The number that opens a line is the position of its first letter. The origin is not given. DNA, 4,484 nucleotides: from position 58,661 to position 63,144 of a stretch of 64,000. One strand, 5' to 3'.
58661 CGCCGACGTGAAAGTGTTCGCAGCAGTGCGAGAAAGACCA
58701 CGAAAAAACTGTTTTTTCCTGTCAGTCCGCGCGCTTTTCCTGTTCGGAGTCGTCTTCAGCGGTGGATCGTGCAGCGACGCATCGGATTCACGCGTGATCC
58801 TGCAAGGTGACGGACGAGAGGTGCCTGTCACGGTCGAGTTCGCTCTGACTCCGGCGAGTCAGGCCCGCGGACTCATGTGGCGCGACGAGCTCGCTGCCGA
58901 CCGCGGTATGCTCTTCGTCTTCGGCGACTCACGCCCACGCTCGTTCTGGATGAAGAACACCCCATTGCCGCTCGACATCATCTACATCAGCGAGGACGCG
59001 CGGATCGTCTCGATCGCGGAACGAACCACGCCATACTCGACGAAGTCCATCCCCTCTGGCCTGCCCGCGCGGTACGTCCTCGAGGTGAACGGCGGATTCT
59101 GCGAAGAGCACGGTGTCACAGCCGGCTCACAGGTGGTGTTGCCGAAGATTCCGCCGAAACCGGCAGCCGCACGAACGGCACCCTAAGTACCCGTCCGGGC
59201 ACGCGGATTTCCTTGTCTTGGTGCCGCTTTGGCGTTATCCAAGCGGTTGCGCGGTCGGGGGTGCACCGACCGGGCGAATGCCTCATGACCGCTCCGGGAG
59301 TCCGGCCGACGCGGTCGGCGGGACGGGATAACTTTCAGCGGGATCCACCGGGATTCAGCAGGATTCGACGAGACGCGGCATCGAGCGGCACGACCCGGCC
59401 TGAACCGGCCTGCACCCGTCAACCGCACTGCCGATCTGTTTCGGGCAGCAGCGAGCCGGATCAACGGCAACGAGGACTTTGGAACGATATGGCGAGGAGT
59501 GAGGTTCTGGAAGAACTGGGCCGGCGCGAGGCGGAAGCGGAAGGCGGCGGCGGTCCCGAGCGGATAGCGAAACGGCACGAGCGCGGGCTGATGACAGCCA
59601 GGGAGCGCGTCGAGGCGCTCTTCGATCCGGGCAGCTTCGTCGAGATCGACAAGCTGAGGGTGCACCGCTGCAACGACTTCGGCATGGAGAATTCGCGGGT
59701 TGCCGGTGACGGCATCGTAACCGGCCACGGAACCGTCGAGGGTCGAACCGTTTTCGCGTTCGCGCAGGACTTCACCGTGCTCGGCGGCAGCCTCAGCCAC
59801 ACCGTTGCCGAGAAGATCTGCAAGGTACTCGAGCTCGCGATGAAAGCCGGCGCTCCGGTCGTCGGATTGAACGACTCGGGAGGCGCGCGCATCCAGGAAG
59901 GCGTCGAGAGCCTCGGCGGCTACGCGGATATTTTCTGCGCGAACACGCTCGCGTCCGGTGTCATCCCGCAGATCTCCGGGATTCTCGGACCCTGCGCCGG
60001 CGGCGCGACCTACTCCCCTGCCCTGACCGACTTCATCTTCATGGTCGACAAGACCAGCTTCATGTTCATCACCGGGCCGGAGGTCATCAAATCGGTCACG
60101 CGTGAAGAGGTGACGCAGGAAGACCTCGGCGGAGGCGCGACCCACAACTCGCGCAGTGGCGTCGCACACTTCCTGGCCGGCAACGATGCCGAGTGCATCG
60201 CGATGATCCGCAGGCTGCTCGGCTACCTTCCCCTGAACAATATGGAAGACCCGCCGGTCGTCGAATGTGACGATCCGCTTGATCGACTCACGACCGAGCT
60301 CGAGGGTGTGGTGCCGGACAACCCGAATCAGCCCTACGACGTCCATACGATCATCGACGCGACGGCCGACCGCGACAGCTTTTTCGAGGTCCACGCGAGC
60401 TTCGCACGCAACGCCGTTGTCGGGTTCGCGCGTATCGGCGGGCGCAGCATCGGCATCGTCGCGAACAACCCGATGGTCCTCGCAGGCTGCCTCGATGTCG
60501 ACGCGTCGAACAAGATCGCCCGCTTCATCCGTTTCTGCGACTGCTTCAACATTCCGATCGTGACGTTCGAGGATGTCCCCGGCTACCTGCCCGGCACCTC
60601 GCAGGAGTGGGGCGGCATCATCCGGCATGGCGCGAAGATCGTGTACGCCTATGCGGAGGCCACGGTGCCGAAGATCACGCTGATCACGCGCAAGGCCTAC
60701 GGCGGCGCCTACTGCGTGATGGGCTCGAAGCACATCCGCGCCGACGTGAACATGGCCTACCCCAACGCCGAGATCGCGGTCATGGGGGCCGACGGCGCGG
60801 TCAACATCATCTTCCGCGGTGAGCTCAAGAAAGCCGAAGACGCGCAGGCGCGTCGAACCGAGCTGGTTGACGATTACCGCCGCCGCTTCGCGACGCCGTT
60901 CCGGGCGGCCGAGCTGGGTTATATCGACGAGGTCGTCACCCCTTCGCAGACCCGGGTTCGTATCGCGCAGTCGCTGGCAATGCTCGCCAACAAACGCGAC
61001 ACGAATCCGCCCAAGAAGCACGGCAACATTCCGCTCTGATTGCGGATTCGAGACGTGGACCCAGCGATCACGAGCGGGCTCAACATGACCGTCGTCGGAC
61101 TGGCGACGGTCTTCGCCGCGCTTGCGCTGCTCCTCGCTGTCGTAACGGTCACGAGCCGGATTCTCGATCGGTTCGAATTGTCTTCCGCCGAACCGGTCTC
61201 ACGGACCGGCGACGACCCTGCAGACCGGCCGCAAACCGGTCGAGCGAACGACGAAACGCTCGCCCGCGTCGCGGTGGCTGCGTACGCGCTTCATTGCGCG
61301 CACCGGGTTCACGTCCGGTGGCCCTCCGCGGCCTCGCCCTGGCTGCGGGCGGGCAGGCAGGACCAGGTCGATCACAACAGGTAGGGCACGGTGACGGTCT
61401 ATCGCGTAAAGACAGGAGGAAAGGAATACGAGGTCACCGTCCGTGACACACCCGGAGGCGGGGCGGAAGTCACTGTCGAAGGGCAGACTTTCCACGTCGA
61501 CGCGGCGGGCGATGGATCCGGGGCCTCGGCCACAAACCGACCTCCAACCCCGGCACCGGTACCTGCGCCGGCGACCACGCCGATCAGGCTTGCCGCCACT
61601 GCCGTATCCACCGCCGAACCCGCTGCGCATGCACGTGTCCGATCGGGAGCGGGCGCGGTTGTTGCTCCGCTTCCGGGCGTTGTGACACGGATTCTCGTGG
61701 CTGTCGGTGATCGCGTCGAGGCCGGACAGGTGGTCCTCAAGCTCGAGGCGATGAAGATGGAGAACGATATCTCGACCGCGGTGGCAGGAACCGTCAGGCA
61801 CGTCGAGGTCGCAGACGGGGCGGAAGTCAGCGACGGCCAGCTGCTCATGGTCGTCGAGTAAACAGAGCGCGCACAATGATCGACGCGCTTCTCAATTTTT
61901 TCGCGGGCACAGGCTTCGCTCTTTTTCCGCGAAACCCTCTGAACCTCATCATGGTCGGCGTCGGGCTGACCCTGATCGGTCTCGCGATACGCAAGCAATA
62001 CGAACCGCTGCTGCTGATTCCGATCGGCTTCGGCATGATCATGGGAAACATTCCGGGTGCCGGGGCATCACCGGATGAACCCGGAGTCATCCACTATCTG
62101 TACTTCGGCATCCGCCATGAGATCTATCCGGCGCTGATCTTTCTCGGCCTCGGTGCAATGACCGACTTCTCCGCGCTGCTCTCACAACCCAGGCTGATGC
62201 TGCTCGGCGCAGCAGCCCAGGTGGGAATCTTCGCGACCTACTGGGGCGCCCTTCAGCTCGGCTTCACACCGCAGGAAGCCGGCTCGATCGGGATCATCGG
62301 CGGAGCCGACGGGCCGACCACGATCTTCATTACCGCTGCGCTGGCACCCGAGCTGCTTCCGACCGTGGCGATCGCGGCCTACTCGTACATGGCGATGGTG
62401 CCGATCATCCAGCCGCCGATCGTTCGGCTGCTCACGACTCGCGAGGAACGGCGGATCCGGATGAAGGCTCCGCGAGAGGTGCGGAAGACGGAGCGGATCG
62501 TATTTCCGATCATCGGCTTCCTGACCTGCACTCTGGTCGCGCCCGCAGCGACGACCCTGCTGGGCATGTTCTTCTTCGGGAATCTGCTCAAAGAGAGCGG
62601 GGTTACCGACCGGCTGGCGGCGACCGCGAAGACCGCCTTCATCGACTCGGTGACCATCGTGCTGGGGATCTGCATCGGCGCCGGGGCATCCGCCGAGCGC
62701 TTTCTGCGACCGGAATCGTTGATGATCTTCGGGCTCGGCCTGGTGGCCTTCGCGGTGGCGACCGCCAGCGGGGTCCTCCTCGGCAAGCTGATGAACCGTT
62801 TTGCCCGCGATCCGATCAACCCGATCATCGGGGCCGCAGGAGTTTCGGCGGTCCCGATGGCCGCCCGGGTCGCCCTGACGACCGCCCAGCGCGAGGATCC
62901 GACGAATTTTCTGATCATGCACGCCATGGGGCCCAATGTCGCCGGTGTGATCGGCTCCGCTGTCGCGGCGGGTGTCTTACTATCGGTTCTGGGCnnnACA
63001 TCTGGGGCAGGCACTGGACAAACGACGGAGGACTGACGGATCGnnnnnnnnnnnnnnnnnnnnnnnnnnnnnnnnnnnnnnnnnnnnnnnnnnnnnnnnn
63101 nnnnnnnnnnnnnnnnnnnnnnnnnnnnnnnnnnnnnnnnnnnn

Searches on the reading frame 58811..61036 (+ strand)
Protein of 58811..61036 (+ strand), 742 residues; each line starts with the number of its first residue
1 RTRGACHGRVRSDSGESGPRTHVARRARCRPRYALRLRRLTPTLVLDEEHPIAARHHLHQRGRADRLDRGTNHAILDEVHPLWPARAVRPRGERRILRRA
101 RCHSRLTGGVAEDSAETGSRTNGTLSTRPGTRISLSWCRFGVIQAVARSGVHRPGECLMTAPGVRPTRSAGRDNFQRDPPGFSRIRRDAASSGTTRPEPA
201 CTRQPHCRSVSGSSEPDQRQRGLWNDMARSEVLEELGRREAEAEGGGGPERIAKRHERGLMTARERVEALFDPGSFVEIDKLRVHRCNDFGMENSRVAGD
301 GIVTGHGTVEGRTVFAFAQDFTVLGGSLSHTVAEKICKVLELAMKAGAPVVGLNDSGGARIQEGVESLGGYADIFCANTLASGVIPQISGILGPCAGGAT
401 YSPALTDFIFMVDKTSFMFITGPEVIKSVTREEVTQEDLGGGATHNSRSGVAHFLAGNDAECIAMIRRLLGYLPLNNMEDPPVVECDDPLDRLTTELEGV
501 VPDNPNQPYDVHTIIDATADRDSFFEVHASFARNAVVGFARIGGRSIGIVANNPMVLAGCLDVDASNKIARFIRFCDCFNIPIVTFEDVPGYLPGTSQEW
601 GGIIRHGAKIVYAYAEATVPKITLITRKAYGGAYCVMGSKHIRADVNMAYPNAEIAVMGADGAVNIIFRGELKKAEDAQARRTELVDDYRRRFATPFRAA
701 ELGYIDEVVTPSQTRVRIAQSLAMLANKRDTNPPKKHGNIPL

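Call 73: search_protein_families(library=pfam, proteins=[window:58811-61036:+], max_evalue=0.00001)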
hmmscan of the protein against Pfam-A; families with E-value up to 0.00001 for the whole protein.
window:58811-61036:+ (742 aa): 2 families
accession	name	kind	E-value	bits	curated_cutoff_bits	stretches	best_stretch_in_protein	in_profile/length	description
PF01039.27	Carboxyl_trans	-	5e-195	649.2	22.3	1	255-740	2-493/493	Carboxyl transferase domain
PF03255.19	ACCA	-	1.2e-09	38.2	23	1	567-680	134-243/310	Acetyl co-enzyme A carboxylase carboxyltransferase-like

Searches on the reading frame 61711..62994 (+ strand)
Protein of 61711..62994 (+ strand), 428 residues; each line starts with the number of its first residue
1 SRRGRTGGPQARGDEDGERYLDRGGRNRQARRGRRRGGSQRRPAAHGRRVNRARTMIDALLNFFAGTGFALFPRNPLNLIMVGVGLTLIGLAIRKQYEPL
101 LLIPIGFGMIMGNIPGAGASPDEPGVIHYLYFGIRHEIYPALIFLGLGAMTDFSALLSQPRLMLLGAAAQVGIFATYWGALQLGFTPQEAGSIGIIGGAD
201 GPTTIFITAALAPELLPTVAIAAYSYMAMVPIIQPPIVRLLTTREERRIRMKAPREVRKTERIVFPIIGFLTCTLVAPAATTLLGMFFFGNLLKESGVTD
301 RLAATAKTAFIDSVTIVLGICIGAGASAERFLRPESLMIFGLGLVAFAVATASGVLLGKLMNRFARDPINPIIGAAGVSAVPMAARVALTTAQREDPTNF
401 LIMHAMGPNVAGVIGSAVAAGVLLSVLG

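Call 73: search_protein_families(library=pfam, proteins=[window:61711-62994:+], max_evalue=0.00001)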
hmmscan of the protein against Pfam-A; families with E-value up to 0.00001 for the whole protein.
window:61711-62994:+ (428 aa): 1 family
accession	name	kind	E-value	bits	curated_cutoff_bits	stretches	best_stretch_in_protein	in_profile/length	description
PF03977.18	OAD_beta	-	3.5e-149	497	31.6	1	78-427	2-349/349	Na+-transporting oxaloacetate decarboxylase beta subunit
